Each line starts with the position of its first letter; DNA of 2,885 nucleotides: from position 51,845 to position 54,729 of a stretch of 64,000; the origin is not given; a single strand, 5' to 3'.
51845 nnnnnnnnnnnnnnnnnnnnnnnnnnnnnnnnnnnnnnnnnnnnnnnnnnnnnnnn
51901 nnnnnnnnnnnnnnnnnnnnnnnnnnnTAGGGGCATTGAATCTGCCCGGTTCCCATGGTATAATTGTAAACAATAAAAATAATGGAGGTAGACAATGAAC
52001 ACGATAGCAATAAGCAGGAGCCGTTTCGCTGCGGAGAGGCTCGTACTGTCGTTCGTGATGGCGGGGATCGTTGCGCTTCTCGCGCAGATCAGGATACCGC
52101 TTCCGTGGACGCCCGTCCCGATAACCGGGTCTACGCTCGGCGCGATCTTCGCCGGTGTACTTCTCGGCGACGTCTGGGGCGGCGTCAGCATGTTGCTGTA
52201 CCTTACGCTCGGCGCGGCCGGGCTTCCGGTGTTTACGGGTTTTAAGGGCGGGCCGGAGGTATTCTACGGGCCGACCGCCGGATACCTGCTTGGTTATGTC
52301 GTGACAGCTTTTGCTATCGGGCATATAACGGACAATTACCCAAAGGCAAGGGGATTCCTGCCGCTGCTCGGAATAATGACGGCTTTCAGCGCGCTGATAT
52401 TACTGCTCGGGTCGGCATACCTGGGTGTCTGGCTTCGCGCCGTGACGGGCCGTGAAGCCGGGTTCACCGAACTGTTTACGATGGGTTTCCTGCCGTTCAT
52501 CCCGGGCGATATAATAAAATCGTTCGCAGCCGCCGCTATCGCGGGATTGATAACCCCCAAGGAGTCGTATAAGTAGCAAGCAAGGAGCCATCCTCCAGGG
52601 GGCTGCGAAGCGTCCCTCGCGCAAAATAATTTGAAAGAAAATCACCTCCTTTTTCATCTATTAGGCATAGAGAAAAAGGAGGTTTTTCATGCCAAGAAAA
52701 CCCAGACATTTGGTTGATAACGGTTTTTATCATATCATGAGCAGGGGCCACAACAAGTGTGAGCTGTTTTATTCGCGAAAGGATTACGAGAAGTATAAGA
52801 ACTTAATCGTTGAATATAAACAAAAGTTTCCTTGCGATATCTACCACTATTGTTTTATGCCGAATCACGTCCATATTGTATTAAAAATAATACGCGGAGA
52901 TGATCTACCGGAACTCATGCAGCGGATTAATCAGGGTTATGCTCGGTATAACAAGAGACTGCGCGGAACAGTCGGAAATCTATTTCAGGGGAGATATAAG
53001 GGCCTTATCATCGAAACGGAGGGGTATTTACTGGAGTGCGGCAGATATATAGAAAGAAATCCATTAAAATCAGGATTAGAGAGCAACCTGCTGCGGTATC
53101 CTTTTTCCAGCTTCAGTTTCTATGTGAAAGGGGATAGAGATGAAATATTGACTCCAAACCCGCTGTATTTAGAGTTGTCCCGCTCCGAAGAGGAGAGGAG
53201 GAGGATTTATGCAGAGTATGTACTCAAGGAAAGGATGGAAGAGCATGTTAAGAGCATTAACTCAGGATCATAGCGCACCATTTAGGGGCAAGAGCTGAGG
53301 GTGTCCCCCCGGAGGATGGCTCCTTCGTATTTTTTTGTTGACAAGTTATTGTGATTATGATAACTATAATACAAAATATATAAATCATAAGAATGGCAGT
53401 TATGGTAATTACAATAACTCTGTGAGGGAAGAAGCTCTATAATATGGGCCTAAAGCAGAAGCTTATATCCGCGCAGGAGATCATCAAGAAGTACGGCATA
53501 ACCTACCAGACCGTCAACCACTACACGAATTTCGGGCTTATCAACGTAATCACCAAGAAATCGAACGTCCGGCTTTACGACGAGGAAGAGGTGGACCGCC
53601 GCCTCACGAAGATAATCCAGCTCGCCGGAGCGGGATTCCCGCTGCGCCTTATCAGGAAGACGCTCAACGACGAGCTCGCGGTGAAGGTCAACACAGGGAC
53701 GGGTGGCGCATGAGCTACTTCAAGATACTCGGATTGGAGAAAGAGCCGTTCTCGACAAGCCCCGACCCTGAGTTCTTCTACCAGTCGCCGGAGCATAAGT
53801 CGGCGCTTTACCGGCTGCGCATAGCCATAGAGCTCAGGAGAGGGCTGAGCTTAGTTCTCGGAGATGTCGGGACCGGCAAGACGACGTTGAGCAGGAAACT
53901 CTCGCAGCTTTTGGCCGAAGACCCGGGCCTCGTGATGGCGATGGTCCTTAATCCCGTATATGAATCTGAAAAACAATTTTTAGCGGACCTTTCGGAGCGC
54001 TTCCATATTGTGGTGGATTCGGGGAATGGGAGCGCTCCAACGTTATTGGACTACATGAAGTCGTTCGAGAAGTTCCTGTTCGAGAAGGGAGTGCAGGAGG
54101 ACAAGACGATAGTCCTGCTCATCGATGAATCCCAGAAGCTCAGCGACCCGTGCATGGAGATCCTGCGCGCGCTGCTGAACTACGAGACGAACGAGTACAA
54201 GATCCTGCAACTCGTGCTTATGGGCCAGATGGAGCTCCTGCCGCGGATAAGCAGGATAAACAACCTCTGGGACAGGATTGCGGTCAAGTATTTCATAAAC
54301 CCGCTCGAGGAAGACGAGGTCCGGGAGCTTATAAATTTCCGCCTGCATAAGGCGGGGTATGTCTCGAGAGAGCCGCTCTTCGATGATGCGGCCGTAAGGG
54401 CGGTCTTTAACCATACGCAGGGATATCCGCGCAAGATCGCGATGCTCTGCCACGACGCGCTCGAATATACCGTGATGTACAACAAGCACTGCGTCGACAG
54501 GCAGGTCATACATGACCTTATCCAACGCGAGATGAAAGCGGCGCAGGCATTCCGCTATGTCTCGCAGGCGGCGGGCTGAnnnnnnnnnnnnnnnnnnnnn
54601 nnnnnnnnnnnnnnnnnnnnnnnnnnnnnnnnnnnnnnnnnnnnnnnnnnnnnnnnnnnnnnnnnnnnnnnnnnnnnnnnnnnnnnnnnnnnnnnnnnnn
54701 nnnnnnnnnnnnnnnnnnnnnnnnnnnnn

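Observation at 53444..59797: Minimal secretin module with ExeA-like ATPase, PilP/GspC-like protein, TPR protein and its own two-component system, but no pilus/T2SS motor genes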

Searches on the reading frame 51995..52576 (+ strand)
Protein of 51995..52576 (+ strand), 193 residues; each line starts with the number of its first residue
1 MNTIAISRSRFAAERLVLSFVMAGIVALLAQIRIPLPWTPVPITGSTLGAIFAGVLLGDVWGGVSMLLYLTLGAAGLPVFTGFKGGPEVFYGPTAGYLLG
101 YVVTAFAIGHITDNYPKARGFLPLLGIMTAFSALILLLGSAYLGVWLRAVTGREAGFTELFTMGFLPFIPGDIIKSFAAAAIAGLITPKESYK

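Call 84: search_protein_families(library=pfam, proteins=[window:51995-52576:+], max_evalue=0.001)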
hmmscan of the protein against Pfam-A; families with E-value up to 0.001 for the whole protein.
window:51995-52576:+ (193 aa): 1 family
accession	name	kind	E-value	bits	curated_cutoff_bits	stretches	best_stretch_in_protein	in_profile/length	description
PF02632.19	BioY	-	3.4e-35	121.5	25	1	39-185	2-137/140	BioY family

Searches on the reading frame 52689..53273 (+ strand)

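Call 4: search_protein_families(library=pfam, proteins=[window:52689-53273:+], max_evalue=0.01)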
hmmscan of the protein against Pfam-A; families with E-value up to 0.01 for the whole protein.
window:52689-53273:+ (194 aa): 1 family
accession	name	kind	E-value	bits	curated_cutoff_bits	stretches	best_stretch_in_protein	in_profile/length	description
PF01797.21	Y1_Tnp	-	1.8e-12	47.9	23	1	11-124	4-121/121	Transposase IS200 like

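Call 5: search_protein_families(library=ncbifam, proteins=[window:52689-53273:+], max_evalue=0.01)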
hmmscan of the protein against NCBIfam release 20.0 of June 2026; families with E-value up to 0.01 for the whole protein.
window:52689-53273:+ (194 aa): 2 families
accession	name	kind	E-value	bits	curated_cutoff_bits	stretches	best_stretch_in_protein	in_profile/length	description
NF047646.1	REP_Tyr_transpos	equivalog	4.1e-17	62.4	80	1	4-140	2-146/146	REP-associated tyrosine transposase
NF033573.1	transpos_IS200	equivalog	0.0037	17.5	55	1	5-81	4-79/126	IS200/IS605 family transposase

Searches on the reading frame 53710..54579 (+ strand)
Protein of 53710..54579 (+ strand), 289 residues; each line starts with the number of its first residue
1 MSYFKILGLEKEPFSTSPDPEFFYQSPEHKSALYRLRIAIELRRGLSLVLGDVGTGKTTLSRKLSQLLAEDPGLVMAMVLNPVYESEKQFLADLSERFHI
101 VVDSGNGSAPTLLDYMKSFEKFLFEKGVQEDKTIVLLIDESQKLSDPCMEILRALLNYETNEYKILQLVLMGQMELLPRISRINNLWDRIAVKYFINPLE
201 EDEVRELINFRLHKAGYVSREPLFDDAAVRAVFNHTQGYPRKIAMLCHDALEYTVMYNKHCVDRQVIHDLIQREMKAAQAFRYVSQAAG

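Call 4: search_protein_families(library=pfam, proteins=[window:53710-54579:+], max_evalue=0.01)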
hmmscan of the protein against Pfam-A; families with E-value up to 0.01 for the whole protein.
window:53710-54579:+ (289 aa): 8 families
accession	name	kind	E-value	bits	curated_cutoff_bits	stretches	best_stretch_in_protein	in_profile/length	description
PF13401.12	AAA_22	-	6.8e-17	62.4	27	1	43-179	4-129/130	AAA domain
PF13191.12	AAA_16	-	2.4e-06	28.6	32.6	1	45-158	25-158/167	AAA ATPase domain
PF13245.12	AAA_19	-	0.00014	22.5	25.1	1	41-172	8-124/134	AAA domain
PF01637.24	ATPase_2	-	0.00077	19.8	33.2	1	46-245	22-224/225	ATPase domain predominantly from Archaea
PF07728.20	AAA_5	-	0.0025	18.2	22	1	48-78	3-33/139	AAA domain (dynein-related subfamily)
PF25199.1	nSTAND_NTPase5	-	0.0041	17.4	34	0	45-120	42-120/145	Novel STAND NTPase 5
PF13604.12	AAA_30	-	0.0053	16.9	27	0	42-155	16-111/191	AAA domain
PF02492.25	cobW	-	0.0096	16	20.7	0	48-122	4-77/180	CobW/HypB/UreG, nucleotide-binding domain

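Call 5: search_protein_families(library=ncbifam, proteins=[window:53710-54579:+], max_evalue=0.01)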
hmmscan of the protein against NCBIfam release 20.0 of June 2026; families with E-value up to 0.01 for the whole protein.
window:53710-54579:+ (289 aa): 6 families
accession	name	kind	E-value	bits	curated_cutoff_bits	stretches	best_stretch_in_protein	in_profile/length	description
TIGR03015.1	pepcterm_ATPase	hypoth_equivalog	4.3e-50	170.6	324.5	1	3-272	2-264/269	XrtA/PEP-CTERM system-associated ATPase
NF047389.1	ATPase_Sll1717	subfamily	9.5e-05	21.7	75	0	33-69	27-53/454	P-loop ATPase, Sll1717 family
TIGR02928.1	TIGR02928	subfamily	0.00032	19.7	181.3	1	48-215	44-216/366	orc1/cdc6 family replication initiation protein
TIGR04521.1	ECF_ATPase_2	equivalog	0.0015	17.7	330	1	24-84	10-71/279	energy-coupling factor transporter ATPase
TIGR04520.1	ECF_ATPase_1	equivalog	0.0022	17.4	315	1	22-81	8-65/269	energy-coupling factor transporter ATPase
NF041000.1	ATPase_ComGA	equivalog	0.0049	15.9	300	1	35-91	119-175/267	competence type IV pilus ATPase ComGA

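Call 55: search_solved_structures(query=window:53710-54579:+, max_evalue=0.01)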
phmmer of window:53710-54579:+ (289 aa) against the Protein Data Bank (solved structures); distinct sequences matched with E-value up to 0.01: 0.

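Call 60: search_dna_similar(query=window:53710-54579:+, collection=plasmids, mode=protein, max_evalue=0.00001, max_rows=12)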
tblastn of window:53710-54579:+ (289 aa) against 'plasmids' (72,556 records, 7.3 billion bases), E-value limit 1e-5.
Records with a match: 86; places in all: 103; records where one place covers at least 80% of the query: 66.
Best place of each record, by identity: <60% 86.
By first word of the organism name: Cupriavidus 18; Rhodococcus 10; Streptomyces 5; Thioclava 4; Nitratidesulfovibrio 4; Roseobacter 4; Geobacillus 4; Mycobacterium 4; Rhodovulum 3; Ruegeria 2; and 27 more.
By predicted mobility (MOB-suite, as given by PLSDB): non-mobilizable 51; mobilizable 21; conjugative 14.
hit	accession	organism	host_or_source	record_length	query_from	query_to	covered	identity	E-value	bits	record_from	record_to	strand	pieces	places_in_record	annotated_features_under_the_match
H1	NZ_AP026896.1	Aeromonas caviae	Microbe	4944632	1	282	98%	33.1%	8e-33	134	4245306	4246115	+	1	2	none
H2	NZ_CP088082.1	Ideonella dechloratans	Cell culture,Activated sludge, ...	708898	3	251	86%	36.4%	4e-32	132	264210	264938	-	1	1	AAA family ATPase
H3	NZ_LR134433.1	Legionella adelaidensis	environmental,Cooling tower water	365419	3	251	86%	34.9%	6e-30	125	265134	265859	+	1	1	AAA family ATPase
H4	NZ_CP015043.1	Rhodovulum sp. P5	cell culture,shallow-sea hydrothermal ...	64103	3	272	93%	31.2%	3e-27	118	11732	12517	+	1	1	AAA family ATPase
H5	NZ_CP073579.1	Photobacterium sp. GJ3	-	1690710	8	271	91%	31.8%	2e-30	127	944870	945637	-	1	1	record has no annotation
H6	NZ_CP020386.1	Rhodovulum sp. MB263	cell culture,mud flat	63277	3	271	93%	31.0%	3e-29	124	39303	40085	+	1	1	AAA family ATPase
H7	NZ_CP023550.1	Rhodobacter sp. CZR27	cell culture,paddy soil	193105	3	271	93%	30.8%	2e-24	110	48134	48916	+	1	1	AAA family ATPase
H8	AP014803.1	Rhodovulum sulfidophilum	-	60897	3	271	93%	30.7%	1e-27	119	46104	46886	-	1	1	exeA: general secretion pathway protein A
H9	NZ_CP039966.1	Pseudorhodobacter turbinis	single bacterial isolate,Turban shell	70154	3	271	93%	30.4%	2e-25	112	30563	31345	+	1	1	AAA family ATPase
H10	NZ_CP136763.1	Palleronia sp. LCG004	cell culture,Intertidal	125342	3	275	94%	29.7%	9e-28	119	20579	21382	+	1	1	AAA family ATPase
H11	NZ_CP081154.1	Aliiroseovarius sp. M344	-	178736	3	272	93%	30.0%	7e-26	114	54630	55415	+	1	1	AAA family ATPase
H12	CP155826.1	Thioclava sp. 'Guangxiensis'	Bruguiera gymnorhiza,pure ...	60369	3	272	93%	29.9%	5e-27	117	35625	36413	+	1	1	AAA family ATPase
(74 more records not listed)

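Call 61: get_annotated_region(hit=H1, flank=6000)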
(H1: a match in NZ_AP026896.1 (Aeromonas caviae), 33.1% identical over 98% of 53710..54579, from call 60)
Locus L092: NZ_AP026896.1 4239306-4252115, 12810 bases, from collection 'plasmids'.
description: Aeromonas caviae strain KAM479 plasmid pKAM479_3, complete sequence
organism: Aeromonas caviae (NCBI taxid 648)
taxonomy: Bacteria; Pseudomonadota; Gammaproteobacteria; Aeromonadales; Aeromonadaceae; Aeromonas; Aeromonas caviae
host: -; source: Microbe; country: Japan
typing (MOB-suite, as given by PLSDB): non-mobilizable
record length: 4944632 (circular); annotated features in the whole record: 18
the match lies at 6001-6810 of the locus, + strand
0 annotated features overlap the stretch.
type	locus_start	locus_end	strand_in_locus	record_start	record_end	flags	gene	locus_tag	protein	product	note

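Call 66: search_protein_families(library=pfam, proteins=[L092:5932-7647:+, L092:7647-8330:+], max_evalue=0.001)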
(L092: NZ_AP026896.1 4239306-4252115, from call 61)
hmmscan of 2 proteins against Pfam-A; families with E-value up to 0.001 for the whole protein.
L092:5932-7647:+ (571 aa): 10 families
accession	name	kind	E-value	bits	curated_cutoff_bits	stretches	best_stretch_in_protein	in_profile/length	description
PF13401.12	AAA_22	-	1.4e-29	103.5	27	1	66-195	4-130/130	AAA domain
PF21327.3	GspA_C39-like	-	1.9e-14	54.3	27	1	364-460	2-97/97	GspA, peptidase C39-like domain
PF13191.12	AAA_16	-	4.6e-12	47.2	32.6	1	46-180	2-164/167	AAA ATPase domain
PF01471.23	PG_binding_1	-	9e-11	42.2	23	1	477-530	3-56/57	Putative peptidoglycan binding domain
PF00004.35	AAA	-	3.7e-06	27.9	21.2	1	70-207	1-127/131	ATPase family associated with various cellular activities (AAA)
PF13604.12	AAA_30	-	0.00021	21.5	27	1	63-226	14-163/191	AAA domain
PF14532.12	Sigma54_activ_2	-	0.00026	21.7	25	0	70-209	24-130/138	Sigma-54 interaction domain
PF07728.20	AAA_5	-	0.00029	21.3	22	1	70-173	2-93/139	AAA domain (dynein-related subfamily)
PF05621.17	TniB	-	0.00047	20.1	22.4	0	70-208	38-180/189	Bacterial TniB protein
PF13245.12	AAA_19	-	0.00063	20.4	25.1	0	69-187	13-124/134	AAA domain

L092:7647-8330:+ (227 aa): 1 family
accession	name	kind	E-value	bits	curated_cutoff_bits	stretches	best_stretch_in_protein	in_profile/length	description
PF16537.11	T2SSB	-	3e-21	75.3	28.4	1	162-220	1-59/60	Type II secretion system protein B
